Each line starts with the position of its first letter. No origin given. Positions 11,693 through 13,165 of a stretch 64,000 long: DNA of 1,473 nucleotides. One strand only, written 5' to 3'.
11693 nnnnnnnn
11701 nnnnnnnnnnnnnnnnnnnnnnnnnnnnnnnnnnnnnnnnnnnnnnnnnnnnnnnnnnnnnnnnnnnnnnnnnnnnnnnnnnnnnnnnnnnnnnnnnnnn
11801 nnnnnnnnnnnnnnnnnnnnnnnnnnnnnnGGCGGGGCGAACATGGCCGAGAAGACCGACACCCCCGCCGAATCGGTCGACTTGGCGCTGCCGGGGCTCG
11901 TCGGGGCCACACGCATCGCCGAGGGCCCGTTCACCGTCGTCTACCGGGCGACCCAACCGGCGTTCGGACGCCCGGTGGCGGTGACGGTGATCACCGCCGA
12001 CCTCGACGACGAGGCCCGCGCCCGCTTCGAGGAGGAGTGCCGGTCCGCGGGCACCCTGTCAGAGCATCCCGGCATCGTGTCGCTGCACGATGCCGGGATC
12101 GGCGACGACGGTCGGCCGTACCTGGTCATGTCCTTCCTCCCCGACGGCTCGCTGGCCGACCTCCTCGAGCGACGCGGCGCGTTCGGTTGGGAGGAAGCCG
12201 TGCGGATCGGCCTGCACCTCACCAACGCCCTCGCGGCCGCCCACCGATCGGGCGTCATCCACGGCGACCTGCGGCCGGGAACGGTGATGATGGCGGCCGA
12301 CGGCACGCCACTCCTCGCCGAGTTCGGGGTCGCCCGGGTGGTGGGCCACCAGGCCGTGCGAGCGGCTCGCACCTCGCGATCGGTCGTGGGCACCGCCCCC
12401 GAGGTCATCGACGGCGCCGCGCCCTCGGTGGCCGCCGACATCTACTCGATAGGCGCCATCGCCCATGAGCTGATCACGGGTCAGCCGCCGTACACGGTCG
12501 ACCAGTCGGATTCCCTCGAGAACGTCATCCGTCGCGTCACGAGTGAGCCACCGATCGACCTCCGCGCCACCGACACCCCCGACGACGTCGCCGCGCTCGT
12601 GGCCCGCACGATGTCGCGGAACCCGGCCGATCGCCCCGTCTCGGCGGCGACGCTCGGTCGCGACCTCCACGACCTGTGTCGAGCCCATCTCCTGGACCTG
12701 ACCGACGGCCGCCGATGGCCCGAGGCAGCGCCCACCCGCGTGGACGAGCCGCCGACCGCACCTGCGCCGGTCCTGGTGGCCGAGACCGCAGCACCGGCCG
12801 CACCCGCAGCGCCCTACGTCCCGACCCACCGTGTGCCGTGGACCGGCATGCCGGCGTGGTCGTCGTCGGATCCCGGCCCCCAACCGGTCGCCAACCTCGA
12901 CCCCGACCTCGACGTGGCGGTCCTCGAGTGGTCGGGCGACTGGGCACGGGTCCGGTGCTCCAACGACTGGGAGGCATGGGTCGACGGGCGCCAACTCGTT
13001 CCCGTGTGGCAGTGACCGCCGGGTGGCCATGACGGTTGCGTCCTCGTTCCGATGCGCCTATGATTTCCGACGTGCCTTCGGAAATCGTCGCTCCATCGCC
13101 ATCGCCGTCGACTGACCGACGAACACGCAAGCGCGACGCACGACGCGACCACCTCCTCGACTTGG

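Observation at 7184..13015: Candidate uncharacterised envelope module: MacB-type ABC transporter + Pro-rich Cys-motif membrane protein + SH3-bearing pseudokinase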

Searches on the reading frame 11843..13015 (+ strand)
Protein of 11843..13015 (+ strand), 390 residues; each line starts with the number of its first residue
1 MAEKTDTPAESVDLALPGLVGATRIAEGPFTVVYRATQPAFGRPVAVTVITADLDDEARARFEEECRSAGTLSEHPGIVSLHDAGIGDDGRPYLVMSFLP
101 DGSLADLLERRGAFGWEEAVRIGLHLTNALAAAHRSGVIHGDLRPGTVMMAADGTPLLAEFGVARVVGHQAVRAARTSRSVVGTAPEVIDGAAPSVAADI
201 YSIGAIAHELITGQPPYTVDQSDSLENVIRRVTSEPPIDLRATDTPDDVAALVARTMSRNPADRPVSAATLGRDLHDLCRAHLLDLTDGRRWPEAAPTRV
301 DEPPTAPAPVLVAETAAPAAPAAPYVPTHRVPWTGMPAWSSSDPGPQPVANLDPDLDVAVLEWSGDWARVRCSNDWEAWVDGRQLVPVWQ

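Call 3: search_protein_families(library=pfam, proteins=[window:11843-13015:+], max_evalue=0.01)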
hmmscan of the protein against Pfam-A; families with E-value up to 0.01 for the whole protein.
window:11843-13015:+ (390 aa): 2 families
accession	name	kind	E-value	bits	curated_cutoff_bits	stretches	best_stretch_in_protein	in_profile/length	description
PF00069.31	Pkinase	-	5.7e-31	108.3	31.7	1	24-267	6-254/263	Protein kinase domain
PF07714.23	PK_Tyr_Ser-Thr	-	3.9e-25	89.1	23.1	1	23-266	5-250/258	Protein tyrosine and serine/threonine kinase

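Call 4: search_protein_families(library=ncbifam, proteins=[window:11843-13015:+], max_evalue=0.01)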
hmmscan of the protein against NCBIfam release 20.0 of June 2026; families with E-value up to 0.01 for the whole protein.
window:11843-13015:+ (390 aa): 13 families
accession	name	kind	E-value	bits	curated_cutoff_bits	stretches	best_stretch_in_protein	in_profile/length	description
NF033483.0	PknB_PASTA_kin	equivalog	3.8e-48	164.9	450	1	24-283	14-273/563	Stk1 family PASTA domain-containing Ser/Thr kinase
NF047741.1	antiphage_MADS6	equivalog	5e-36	124.4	460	2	106-281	287-463/612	methylation-associated defense system protein kinase MAD6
NF052427.1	StpK7MSMEG_1200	equivalog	7.9e-28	97.3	900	1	24-286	14-276/601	serine/threonine protein kinase StpK7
TIGR03903.1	TOMM_kin_cyc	equivalog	8e-26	90.2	705.75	1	44-278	5-247/1267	TOMM system kinase/cyclase fusion protein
NF038150.1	lanthi_synth_IV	equivalog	9e-24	83.8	650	1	32-293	204-460/851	class IV lanthionine synthetase LanL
NF033442.0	BREX_PglW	equivalog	4.6e-17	61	990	2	53-146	546-638/1391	BREX system serine/threonine kinase PglW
NF053615.1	SerThrKinAfsKStmc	equivalog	1.2e-11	44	1300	1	24-268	20-258/809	protein serine/threonine kinase AfsK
NF009651.0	PRK13184.1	equivalog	7.8e-11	40.7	839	1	25-277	10-289/932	serine/threonine-protein kinase PknD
NF038151.1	lanthi_synth_III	equivalog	1.1e-07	30.6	575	1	54-244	262-456/833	class III lanthionine synthetase LanKC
NF011463.0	PRK14879.1-4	equivalog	0.00014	21.3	188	1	94-167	95-163/237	Kae1-associated kinase Bud32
NF040671.1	PLuB_AAA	exception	0.00018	19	999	1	94-206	81-192/1256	PLuB system helicase-like protein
TIGR03724.2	arch_bud32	equivalog_domain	0.001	18.6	125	1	93-170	69-137/193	KEOPS complex kinase/ATPase Bud32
NF011464.0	PRK14879.1-7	equivalog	0.0023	17.7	246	1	94-165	83-150/221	Kae1-associated kinase Bud32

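Call 18: find_homologous_proteins(query=window:11843-13015:+, max_evalue=1e-10)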
Query window:11843-13015:+ (390 aa): 345 proteins with E <= 1e-10 among 8000 candidates; the best 120 are listed.
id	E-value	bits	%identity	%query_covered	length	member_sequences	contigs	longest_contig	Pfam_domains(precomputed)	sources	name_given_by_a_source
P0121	1.7e-255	865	100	100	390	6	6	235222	PF07714.24,PF00069.32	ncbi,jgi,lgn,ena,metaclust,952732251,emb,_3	metaclust:\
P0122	1.3e-176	606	71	100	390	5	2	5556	PF07714.24,PF00069.32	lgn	-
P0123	1.8e-168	579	69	100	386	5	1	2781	PF07714.24,PF00069.32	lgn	-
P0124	7.5e-155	534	66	96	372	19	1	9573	PF07714.24,PF00069.32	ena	-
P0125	1.5e-152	526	66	97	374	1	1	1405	PF07714.24,PF00069.32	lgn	-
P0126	2.0e-151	523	65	96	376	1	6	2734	PF07714.24,PF00069.32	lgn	-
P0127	2.6e-151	522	65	98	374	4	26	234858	PF07714.24,PF00069.32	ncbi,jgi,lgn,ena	-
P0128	5.5e-149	515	64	98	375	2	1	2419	PF07714.24,PF00069.32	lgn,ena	-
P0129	3.2e-148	512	64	96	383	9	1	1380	PF07714.24,PF00069.32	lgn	-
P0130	6.3e-147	508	63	96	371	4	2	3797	PF07714.24,PF00069.32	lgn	-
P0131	1.6e-143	497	62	97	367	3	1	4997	PF07714.24,PF00069.32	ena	-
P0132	7.2e-106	373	49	96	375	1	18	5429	PF07714.24,PF00069.32,PF03109.23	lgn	-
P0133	9.7e-106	372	51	96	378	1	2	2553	PF07714.24,PF00069.32,PF03109.23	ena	-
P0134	1.9e-105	371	49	96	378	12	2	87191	PF07714.24,PF00069.32,PF03109.23,PF01636.30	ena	-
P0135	2.0e-105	371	50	96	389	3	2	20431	PF07714.24,PF00069.32,PF03109.23,PF01636.30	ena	-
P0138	1.3e-95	339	45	96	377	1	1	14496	PF07714.24,PF00069.32,PF03109.23,PF01636.30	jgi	jgi:serine/threonine-protein kinase PknK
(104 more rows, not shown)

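Call 20: find_encoding_contigs(protein=P0134, flank=10000, max_places=2)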
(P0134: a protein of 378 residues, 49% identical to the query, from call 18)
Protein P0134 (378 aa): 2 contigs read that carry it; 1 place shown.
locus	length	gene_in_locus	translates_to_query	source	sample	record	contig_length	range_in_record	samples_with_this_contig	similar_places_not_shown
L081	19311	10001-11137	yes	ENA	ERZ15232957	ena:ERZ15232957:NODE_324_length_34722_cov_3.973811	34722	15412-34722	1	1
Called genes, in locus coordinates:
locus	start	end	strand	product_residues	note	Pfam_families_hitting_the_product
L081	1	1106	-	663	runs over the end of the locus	PF01011:PQQ, PF13360:PQQ_2, PF13570:Beta-prop_ACSF4 (weak), PF13360:PQQ_2, PF13570:Beta-prop_ACSF4 (weak), PF13360:PQQ_2 (weak)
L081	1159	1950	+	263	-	PF00142:Fer4_NifH (weak), PF01656:CbiA, PF02374:ArsA_ATPase (weak), PF06564:CBP_BcsQ (faint), PF09140:MipZ (weak), PF10609:ParA (weak), PF13614:AAA_31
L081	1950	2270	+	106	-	-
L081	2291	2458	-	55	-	-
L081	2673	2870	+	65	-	-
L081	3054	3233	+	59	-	-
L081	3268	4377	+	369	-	PF00082:Peptidase_S8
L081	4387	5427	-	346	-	-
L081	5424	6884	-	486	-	PF00171:Aldedh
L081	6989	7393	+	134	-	PF06737:Transglycosylas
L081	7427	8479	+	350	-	PF01522:Polysacc_deac_1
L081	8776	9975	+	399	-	PF20568:DUF6777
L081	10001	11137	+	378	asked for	PF00069:Pkinase, PF01636:APH (faint), PF07714:PK_Tyr_Ser-Thr, PF03109:ABC1 (weak)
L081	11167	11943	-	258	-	PF03734:YkuD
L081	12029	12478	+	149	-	PF00578:AhpC-TSA, PF08534:Redoxin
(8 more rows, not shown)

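Call 21: find_encoding_contigs(protein=P0138, flank=10000, max_places=2)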
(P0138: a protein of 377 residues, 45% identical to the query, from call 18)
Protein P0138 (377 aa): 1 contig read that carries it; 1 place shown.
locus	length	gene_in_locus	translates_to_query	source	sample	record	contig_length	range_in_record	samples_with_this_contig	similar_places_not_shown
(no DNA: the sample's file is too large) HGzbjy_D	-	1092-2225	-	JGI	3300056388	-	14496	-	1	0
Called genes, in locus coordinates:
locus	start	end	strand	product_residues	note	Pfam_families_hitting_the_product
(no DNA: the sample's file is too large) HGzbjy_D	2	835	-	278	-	?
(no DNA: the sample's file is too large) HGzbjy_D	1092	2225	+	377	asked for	PF00069:Pkinase, PF01636:APH (faint), PF03109:ABC1 (faint), PF07714:PK_Tyr_Ser-Thr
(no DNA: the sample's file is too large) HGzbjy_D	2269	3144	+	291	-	PF07136:DUF1385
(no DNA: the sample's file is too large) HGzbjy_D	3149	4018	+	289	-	PF00480:ROK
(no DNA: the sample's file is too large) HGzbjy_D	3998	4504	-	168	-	PF03703:bPH_2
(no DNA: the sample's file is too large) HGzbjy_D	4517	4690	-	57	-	-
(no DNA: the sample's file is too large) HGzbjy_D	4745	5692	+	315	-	PF01068:DNA_ligase_A_M, PF04679:DNA_ligase_A_C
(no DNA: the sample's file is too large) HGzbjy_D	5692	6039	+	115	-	-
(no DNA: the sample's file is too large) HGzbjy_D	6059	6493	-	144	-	PF00692:dUTPase, PF22769:DCD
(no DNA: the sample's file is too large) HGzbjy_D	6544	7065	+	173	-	PF00929:RNase_T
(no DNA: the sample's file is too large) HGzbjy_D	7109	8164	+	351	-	PF00753:Lactamase_B, PF19583:ODP (weak)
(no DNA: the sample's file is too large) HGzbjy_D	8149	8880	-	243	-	PF01643:Acyl-ACP_TE, PF20791:Acyl-ACP_TE_C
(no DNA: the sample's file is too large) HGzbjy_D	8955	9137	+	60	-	-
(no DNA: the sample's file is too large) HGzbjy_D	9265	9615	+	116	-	PF02467:Whib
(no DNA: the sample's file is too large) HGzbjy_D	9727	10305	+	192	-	PF08534:Redoxin, PF00578:AhpC-TSA, PF00085:Thioredoxin (faint), PF13098:Thioredoxin_2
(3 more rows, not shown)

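Call 22: find_encoding_contigs(protein=P0127, flank=10000, max_places=2)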
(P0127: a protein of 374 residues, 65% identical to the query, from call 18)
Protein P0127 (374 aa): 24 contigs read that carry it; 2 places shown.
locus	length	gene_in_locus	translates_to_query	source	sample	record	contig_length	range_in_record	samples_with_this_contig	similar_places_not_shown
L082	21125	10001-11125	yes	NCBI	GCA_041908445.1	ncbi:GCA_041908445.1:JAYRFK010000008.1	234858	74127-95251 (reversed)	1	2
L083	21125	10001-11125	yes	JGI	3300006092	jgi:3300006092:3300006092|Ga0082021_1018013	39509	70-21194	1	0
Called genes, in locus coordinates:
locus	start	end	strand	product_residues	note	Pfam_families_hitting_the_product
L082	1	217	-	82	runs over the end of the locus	PF01455:HupF_HypC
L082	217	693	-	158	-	-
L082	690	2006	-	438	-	PF00374:NiFeSe_Hases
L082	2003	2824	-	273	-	PF01058:Oxidored_q6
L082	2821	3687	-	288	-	PF00175:NAD_binding_1, PF10418:DHODB_Fe-S_bind (weak)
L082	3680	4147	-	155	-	PF00027:cNMP_binding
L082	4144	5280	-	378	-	PF12838:Fer4_7 (faint), PF13183:Fer4_8 (faint), PF13534:Fer4_17 (faint), PF13746:Fer4_18 (faint), PF25160:LdpA_Fe-S-bd (faint), PF13237:Fer4_10 (faint), PF17179:Fer4_22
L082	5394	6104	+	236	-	PF00005:ABC_tran, PF02463:SMC_N (faint), PF13304:AAA_21 (faint)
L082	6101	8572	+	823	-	PF12704:MacB_PCD, PF02687:FtsX, PF12704:MacB_PCD (weak), PF02687:FtsX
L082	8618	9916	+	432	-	PF20568:DUF6777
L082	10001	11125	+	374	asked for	PF07714:PK_Tyr_Ser-Thr, PF00069:Pkinase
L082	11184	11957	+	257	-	PF00440:TetR_N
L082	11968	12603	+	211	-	PF04116:FA_hydroxylase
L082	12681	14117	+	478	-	PF03055:RPE65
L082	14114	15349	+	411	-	PF00108:Thiolase_N, PF02803:Thiolase_C, PF22691:Thiolase_C_1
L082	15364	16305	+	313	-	PF05235:CHAD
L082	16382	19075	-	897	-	PF13302:Acetyltransf_3 (weak), PF00583:Acetyltransf_1, PF13508:Acetyltransf_7 (weak), PF02629:CoA_binding, PF13380:CoA_binding_2, PF13607:Succ_CoA_lig, PF19045:Ligase_CoA_2 (weak), PF13549:ATP-grasp_5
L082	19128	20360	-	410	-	PF01073:3Beta_HSD (weak), PF03435:Sacchrp_dh_NADP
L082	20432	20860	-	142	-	PF06172:Cupin_5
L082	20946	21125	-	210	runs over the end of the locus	-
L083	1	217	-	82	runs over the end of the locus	PF01455:HupF_HypC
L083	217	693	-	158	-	-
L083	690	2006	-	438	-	PF00374:NiFeSe_Hases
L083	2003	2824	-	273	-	PF01058:Oxidored_q6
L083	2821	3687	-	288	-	PF00175:NAD_binding_1, PF10418:DHODB_Fe-S_bind (weak)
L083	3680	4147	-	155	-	PF00027:cNMP_binding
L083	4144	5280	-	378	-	PF12838:Fer4_7 (faint), PF13183:Fer4_8 (faint), PF13534:Fer4_17 (faint), PF13746:Fer4_18 (faint), PF25160:LdpA_Fe-S-bd (faint), PF13237:Fer4_10 (faint), PF17179:Fer4_22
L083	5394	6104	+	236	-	PF00005:ABC_tran, PF02463:SMC_N (faint), PF13304:AAA_21 (faint)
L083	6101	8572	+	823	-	PF12704:MacB_PCD, PF02687:FtsX, PF12704:MacB_PCD (weak), PF02687:FtsX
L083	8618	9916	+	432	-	PF20568:DUF6777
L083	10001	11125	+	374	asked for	PF07714:PK_Tyr_Ser-Thr, PF00069:Pkinase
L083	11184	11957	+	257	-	PF00440:TetR_N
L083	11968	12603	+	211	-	PF04116:FA_hydroxylase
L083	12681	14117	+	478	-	PF03055:RPE65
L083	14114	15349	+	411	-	PF00108:Thiolase_N, PF02803:Thiolase_C, PF22691:Thiolase_C_1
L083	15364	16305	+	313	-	PF05235:CHAD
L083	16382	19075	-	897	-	PF13302:Acetyltransf_3 (weak), PF00583:Acetyltransf_1, PF13508:Acetyltransf_7 (weak), PF02629:CoA_binding, PF13380:CoA_binding_2, PF13607:Succ_CoA_lig, PF19045:Ligase_CoA_2 (weak), PF13549:ATP-grasp_5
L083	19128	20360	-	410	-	PF01073:3Beta_HSD (weak), PF03435:Sacchrp_dh_NADP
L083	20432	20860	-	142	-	PF06172:Cupin_5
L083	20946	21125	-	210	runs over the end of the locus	-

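Call 33: predict_structure(alignment_id=A3)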
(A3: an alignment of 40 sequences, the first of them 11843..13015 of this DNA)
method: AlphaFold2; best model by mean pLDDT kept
length: 390 residues; sequences in the alignment: 40
mean_pLDDT: 86.2   pTM: 0.73
mean pLDDT of the five models: 86.2, 85.9, 82.9, 82.2, 81.5
residues with pLDDT >= 90: 245; 70-90: 83; 50-70: 39; < 50: 23
segments of 3 or more residues with pLDDT < 50: 291-301, 311-317
pLDDT, mean of each block of 10 residues (from residue 1): 56 90 89 94 94 88 87 90 93 94 93 96 96 91 93 89 59 73 94 95 98 96 93 97 97 98 97 96 78 41 52 50 86 89 79 91 90 93 85
secondary structure, 60 per line:
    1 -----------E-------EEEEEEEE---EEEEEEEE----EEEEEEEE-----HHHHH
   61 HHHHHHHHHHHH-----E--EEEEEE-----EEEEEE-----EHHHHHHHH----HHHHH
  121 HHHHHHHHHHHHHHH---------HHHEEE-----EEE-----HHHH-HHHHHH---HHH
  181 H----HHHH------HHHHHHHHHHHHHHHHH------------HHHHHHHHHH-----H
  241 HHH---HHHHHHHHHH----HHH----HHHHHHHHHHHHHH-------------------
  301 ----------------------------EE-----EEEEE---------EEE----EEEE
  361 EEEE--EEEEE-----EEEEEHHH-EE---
elements in order: E20-27 E31-38 E43-50 H56-72 E81-86 E92-97 H104-111 H116-135 E148-150 E156-158 H164-167 H169-174 H178-181 H186-189 H196-212 H225-234 H240-243 H247-256 H268-281 E336-340 E350-352 E357-364 E367-371 E377-381
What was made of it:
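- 12821..13006 (+): SH3b-like domain (aa 327-388). Five β-strands at pLDDT ~90 (call 33).
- On Bacterial SH3 domain (Pfam SH3_3/SH3_4 clan): AF2 strands 336-340, 350-352, 357-364, 367-371 and 377-381 at pLDDT ~86-93 (call 33).
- Checked: The last ~62 aa are predicted as five β-strands at pLDDT ~90 (call 33).
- The kinase fold is predicted confidently (call 33).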

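Call 36: fold_search(model_id=the predicted structure, library=pdb)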
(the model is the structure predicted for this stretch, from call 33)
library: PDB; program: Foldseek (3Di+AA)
matches with E <= 10: 2000; with E <= 0.001: 2000
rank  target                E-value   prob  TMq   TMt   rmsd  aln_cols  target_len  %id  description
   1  6b2p                  1.4e-18  1.00  0.54  0.81   3.4       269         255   26  Dual Inhibition of the Essential Protein Kinases A and B in Mycobacterium tuberculosis (released 2018-02-14)
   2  2fum_C                1.9e-18  1.00  0.55  0.83   2.7       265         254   27  Catalytic domain of protein kinase PknB from Mycobacterium tuberculosis in complex with mitoxantrone (released 2006-08-01)
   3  2fum_D                2.4e-18  1.00  0.56  0.82   3.1       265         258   28  Catalytic domain of protein kinase PknB from Mycobacterium tuberculosis in complex with mitoxantrone (released 2006-08-01)
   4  6i2p_A                2.6e-18  1.00  0.53  0.75   6.4       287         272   27  Crystal structure of the Mycobacterium tuberculosis PknB kinase domain (L33E mutant) in complex with its substrate Gar (released 2019-05-22)
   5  1o6y                  4.3e-18  1.00  0.59  0.86   3.6       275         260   27  Catalytic domain of PknB kinase from Mycobacterium tuberculosis (released 2003-01-30)
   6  3oro                  5.6e-18  1.00  0.54  0.76   5.4       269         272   26  Mycobacterium tuberculosis PknB kinase domain L33D mutant (crystal form 4) (released 2010-12-15)
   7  1mru_A                5.9e-18  1.00  0.59  0.83   3.9       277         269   27  Intracellular Ser/Thr protein kinase domain of Mycobacterium tuberculosis PknB. (released 2003-02-11)
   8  3ori_A                8.1e-18  1.00  0.56  0.80   3.9       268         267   28  Mycobacterium tuberculosis PknB kinase domain L33D mutant (crystal form 1) (released 2010-12-15)
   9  4eqm_A                1.1e-17  1.00  0.57  0.82   3.2       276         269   23  Structural analysis of Staphylococcus aureus serine/threonine kinase PknB (released 2012-06-27)
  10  3orp                  1.2e-17  1.00  0.55  0.76   5.7       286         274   26  Mycobacterium tuberculosis PknB kinase domain L33D mutant (crystal form 5) (released 2010-12-15)
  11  6i2p_B                1.3e-17  1.00  0.54  0.78   5.3       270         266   27  Crystal structure of the Mycobacterium tuberculosis PknB kinase domain (L33E mutant) in complex with its substrate Gar (released 2019-05-22)
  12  9ymt                  1.7e-17  1.00  0.60  0.84   2.4       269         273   22  Staphylococcus aureus serine/threonine kinase Stk1 with inhibitor GW779439X (released 2026-03-11)
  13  3orm                  2.0e-17  1.00  0.55  0.79   4.5       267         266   27  Mycobacterium tuberculosis PknB kinase domain D76A mutant (released 2010-12-15)
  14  4x3f_A                2.1e-17  1.00  0.61  0.84   2.7       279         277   30  Crystal structure of the intracellular domain of the M. tuberculosis Ser/Thr kinase PknA (released 2015-01-21)
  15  3f69_A                2.7e-17  1.00  0.57  0.80   5.1       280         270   25  Crystal structure of the Mycobacterium tuberculosis PknB mutant kinase domain in complex with KT5720 (released 2008-12-02)
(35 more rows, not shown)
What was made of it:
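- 11900..12691 (+): Kinase-fold domain (aa 20-283) with degenerate motifs: G-loop AEGPFT, β3 VAVT (Lys to Thr), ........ (Arg to Gly, Lys to Arg, Asn to Thr), EFG in place of DFG. Foldseek match to PknB/PknA at E 1e-18 (call 36).
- On Active Hanks-type Ser/Thr kinase: Foldseek match to PknB/PknA at E 1e-18 with target TM-score 0.8-0.86 (call 36).
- Checked: It has a kinase fold: Pkinase E 5.7e-31, and Foldseek matches PknB/PknA at E 1e-18 (calls 3, 36).
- The kinase fold is retained at pLDDT 86 (calls 33, 36).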

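Call 56: find_encoding_contigs(protein=P0135, flank=8000, max_places=1)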
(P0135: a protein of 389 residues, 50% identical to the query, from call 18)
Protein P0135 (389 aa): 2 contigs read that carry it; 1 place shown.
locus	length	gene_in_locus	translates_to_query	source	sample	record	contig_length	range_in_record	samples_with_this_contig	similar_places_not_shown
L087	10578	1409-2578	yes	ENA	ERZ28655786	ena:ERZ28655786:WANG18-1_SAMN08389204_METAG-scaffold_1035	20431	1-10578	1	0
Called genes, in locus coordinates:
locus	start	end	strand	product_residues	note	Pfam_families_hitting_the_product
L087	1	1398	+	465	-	?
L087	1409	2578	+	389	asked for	PF00069:Pkinase, PF03109:ABC1 (faint), PF07714:PK_Tyr_Ser-Thr, PF01636:APH (faint)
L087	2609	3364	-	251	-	PF03734:YkuD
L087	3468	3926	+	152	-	PF00578:AhpC-TSA, PF08534:Redoxin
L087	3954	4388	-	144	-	PF00903:Glyoxalase, PF13468:Glyoxalase_3 (weak), PF13669:Glyoxalase_4, PF18029:Glyoxalase_6 (weak), PF22677:Ble-like_N (faint)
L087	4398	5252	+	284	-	PF11927:HODM_asu-like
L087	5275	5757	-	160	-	-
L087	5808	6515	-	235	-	-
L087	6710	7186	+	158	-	PF07366:SnoaL, PF07858:LEH (weak), PF12680:SnoaL_2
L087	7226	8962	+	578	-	PF07969:Amidohydro_3, PF01979:Amidohydro_1 (weak)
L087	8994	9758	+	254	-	PF03976:PPK2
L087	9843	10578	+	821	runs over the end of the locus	PF24514:SpaA_4, PF25390:WD40_RLD, PF00415:RCC1 (weak), PF25390:WD40_RLD, PF00415:RCC1 (weak), PF13540:RCC1_2, PF00415:RCC1 (weak), PF13540:RCC1_2 (weak), +3 more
